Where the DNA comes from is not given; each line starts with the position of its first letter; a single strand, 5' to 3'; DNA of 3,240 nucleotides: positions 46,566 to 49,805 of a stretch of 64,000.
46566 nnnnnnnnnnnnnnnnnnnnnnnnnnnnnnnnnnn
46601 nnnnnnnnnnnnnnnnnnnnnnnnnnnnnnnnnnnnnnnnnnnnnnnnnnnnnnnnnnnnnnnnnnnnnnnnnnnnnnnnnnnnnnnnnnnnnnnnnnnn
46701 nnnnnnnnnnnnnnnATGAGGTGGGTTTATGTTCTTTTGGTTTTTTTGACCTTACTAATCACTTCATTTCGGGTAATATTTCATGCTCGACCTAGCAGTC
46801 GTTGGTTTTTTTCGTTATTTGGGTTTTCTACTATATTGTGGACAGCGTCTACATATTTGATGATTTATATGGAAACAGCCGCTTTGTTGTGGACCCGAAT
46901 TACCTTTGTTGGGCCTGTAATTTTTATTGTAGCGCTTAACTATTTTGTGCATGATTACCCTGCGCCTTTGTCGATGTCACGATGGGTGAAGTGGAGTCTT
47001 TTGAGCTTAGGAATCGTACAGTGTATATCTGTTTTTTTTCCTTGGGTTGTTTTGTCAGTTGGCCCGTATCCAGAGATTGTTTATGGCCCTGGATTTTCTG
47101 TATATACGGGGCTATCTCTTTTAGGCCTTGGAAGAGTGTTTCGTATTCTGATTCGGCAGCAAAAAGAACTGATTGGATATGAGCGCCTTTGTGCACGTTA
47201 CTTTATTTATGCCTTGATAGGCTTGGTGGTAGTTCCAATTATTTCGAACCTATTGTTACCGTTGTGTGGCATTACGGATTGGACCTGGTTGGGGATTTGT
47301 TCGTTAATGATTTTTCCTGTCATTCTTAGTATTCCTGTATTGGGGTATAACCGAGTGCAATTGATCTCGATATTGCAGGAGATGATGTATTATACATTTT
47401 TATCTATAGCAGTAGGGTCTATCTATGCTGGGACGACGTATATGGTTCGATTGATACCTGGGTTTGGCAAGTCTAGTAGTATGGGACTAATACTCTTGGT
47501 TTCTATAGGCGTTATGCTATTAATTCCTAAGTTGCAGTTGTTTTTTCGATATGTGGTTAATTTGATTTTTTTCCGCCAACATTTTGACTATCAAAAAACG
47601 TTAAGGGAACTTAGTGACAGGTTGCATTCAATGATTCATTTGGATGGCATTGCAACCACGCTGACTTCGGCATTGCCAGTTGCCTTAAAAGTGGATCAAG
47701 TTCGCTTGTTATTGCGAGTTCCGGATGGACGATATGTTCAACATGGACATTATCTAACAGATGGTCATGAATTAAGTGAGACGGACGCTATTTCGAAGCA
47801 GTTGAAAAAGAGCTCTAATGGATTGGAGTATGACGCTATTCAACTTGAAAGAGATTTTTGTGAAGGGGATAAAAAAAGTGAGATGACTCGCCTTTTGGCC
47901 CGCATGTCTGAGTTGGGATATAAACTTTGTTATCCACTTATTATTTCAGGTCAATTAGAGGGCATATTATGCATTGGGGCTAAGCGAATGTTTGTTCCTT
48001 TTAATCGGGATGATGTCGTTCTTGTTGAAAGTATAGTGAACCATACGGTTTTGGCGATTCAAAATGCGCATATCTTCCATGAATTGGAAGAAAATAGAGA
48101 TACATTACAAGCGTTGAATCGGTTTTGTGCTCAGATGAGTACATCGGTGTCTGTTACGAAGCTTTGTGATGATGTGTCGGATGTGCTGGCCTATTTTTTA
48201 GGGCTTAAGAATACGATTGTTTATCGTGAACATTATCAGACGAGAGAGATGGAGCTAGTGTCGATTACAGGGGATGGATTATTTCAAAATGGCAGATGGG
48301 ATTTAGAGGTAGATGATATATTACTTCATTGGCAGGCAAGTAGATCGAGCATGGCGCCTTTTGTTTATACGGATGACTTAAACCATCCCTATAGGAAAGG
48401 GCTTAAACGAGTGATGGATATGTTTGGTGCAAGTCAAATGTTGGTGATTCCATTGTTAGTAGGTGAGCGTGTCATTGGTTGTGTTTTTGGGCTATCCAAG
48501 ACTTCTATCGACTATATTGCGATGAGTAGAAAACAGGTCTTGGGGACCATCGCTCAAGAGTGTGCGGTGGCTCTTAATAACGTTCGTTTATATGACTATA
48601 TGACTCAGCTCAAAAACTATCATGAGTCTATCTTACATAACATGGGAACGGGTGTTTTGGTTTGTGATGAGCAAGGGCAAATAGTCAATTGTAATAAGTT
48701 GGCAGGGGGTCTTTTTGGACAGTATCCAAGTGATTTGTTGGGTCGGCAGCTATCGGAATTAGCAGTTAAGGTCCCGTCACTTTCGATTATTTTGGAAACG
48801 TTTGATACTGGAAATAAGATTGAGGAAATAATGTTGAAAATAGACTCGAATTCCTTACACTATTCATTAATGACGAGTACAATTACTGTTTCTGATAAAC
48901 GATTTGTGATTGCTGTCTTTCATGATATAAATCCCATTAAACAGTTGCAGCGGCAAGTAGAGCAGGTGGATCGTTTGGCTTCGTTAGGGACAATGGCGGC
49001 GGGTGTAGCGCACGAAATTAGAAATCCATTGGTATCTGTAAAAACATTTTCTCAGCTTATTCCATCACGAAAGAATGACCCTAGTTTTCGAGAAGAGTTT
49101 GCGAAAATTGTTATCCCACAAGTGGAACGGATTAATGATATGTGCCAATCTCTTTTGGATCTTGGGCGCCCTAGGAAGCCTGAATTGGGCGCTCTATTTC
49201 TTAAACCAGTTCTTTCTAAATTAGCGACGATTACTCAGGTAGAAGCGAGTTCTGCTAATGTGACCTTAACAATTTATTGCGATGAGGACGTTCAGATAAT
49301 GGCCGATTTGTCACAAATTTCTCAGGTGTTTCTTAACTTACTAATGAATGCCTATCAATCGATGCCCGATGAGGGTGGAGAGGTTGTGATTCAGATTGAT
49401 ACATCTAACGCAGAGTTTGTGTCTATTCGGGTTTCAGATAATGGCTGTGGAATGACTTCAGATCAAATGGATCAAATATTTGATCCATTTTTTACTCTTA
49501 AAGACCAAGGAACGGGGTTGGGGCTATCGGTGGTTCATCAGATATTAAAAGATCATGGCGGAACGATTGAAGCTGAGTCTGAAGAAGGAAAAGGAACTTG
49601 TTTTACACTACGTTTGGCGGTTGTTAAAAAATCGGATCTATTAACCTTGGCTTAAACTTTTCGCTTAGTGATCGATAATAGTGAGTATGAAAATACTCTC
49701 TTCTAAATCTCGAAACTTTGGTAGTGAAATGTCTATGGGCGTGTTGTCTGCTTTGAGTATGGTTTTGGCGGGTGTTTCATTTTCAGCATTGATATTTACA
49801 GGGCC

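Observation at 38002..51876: A 14-kb co-directional array: NodB deacetylase - HAD hydrolase - S/P-rich IDP - 1117-aa orphan - two tandem orphan 7TM-GAF-PAS histidine kinases - SulP/STAS-cNMP transporter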

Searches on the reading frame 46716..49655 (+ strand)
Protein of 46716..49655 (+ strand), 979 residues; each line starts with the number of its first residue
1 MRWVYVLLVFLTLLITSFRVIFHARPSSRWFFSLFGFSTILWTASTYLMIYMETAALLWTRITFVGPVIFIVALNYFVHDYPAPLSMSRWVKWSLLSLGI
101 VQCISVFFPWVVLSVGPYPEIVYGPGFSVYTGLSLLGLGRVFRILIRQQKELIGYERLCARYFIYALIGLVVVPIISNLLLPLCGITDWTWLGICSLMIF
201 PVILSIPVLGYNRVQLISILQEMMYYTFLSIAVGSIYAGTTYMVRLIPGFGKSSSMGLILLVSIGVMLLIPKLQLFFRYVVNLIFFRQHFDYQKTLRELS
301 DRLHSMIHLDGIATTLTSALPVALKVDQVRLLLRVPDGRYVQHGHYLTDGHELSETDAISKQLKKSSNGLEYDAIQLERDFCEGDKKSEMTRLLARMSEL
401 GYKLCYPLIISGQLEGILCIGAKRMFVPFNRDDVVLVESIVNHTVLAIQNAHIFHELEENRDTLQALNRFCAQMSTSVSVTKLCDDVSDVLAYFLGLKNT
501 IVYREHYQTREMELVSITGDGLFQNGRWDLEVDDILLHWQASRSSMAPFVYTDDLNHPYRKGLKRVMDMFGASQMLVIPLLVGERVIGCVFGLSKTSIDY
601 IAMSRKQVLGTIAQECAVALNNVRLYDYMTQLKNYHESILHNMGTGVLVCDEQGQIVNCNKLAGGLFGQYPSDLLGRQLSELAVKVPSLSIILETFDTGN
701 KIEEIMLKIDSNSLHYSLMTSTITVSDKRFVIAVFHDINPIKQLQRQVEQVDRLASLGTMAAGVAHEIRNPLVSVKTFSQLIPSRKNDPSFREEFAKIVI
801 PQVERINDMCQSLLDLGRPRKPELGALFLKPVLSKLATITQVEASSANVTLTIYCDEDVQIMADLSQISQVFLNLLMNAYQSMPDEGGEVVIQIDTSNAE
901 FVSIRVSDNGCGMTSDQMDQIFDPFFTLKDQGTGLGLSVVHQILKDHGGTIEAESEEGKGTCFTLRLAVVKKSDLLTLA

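Call 3: search_protein_families(library=pfam, proteins=[window:46716-49655:+], max_evalue=0.01)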
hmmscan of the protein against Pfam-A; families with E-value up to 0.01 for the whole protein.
window:46716-49655:+ (979 aa): 10 families
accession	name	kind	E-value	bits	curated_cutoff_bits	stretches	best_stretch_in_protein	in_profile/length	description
PF02518.31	HATPase_c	-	5e-27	95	26.4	1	864-968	2-108/111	Histidine kinase-, DNA gyrase B-, and HSP90-like ATPase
PF00512.31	HisKA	-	6.2e-11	42.6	26.9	1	757-819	2-63/66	His Kinase A (phospho-acceptor) domain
PF00989.32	PAS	-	2.2e-09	37.7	22.6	1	637-738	4-113/113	PAS fold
PF01590.32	GAF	-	3.5e-09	37.7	22.4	1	309-448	2-133/133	GAF domain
PF13185.12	GAF_2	-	7.4e-09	36.4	28.6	1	537-620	56-135/136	GAF domain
PF13426.13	PAS_9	-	1.1e-07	32.5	27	1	645-739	2-102/103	PAS domain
PF13492.12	GAF_3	-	4e-05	24.5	27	0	309-450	2-129/129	GAF domain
PF08448.16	PAS_4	-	0.00052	20.7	23.1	1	641-738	2-105/110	PAS fold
PF13188.13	PAS_8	-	0.00075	19.8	21.8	1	635-682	2-46/65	PAS domain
PF14501.12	HATPase_c_5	-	0.0017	18.7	22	1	867-958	5-93/102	GHKL domain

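Call 12: search_protein_families(library=ncbifam, proteins=[window:46716-49655:+], max_evalue=0.01)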
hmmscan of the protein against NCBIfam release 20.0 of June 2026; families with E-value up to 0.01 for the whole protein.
window:46716-49655:+ (979 aa): 88 families (the best 25 are shown)
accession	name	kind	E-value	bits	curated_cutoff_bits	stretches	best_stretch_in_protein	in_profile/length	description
NF008468.0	PRK11360.1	equivalog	8.1e-88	295.3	646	1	619-973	255-612/616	two-component system sensor histidine kinase AtoS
NF007688.0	PRK10364.1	equivalog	7.2e-59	199.7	479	1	741-970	224-452/460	two-component system sensor histidine kinase ZraS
NF046044.1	PnpS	equivalog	3.4e-52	177.8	400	1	624-967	45-389/390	two-component system histidine kinase PnpS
NF053867.1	SprKinKinDBac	equivalog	3.3e-45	154.5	775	1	712-970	242-498/500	sporulation kinase KinD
NF010411.0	PRK13837.1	equivalog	1.1e-41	142.7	647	1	741-970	434-676/828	two-component system VirA-like sensor kinase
TIGR02966.1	phoR_proteo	equivalog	1.2e-41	142.9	334.2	1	634-966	6-332/333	phosphate regulon sensor histidine kinase PhoR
NF052573.1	HisKinEspAMyxo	equivalog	1.3e-40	139.2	1400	1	637-972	257-614/755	serine histidine kinase EspA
NF052574.1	HisKinEspCMyxo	equivalog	1.1e-39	136.3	1200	1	645-969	295-637/785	serine histidine kinase EspC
TIGR02916.1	PEP_his_kin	equivalog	1.2e-38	133.1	300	2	744-967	462-678/679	XrtA/PEP-CTERM system histidine kinase PrsK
NF008293.1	PRK11073.1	equivalog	1.7e-37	129.5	240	1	631-969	4-347/349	nitrogen regulation protein NR(II)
NF046020.1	HisKinCckABruc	equivalog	7.2e-37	126.7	1000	1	734-967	457-705/868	cell cycle histidine kinase CckA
NF033092.0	HK_WalK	equivalog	1.4e-36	126.3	725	1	636-968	260-593/594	cell wall metabolism sensor histidine kinase WalK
NF038348.1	T2SS_HK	subfamily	1.6e-34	119.3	450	2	805-969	410-573/574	histidine kinase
NF047466.1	hybrid_RR_LvrB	exception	2.9e-34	118.8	500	1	744-969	139-376/377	hybrid histidine kinase/response regulator LvrB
NF047497.1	HK_LIC_12097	equivalog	1.7e-30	106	500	1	722-967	114-364/367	LIC_12097 family sensor histidine kinase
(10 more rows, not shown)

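Call 41: search_protein_families(library=padloc, proteins=[window:46716-49655:+], max_evalue=0.01)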
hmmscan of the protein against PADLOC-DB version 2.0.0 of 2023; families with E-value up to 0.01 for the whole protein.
window:46716-49655:+ (979 aa): 0 families

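Call 46: find_related_loci(query=window:46716-49652:+, collection=metagenome_contigs, flank=10000)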
Query window:46716-49652:+ (979 aa) in metagenome_contigs; peptide patterns used: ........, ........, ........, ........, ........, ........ (x = any residue, [..] = any of these).
97 stretches matched a pattern, but none encodes a relative of the query by tblastn (E <= 1e-3).
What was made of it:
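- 46716..49655 (+): HK2, a paralog of HK1 with the same domain order. Its start overlaps the HK1 stop (ATGA). The metagenome scan found no relatives (call 46).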
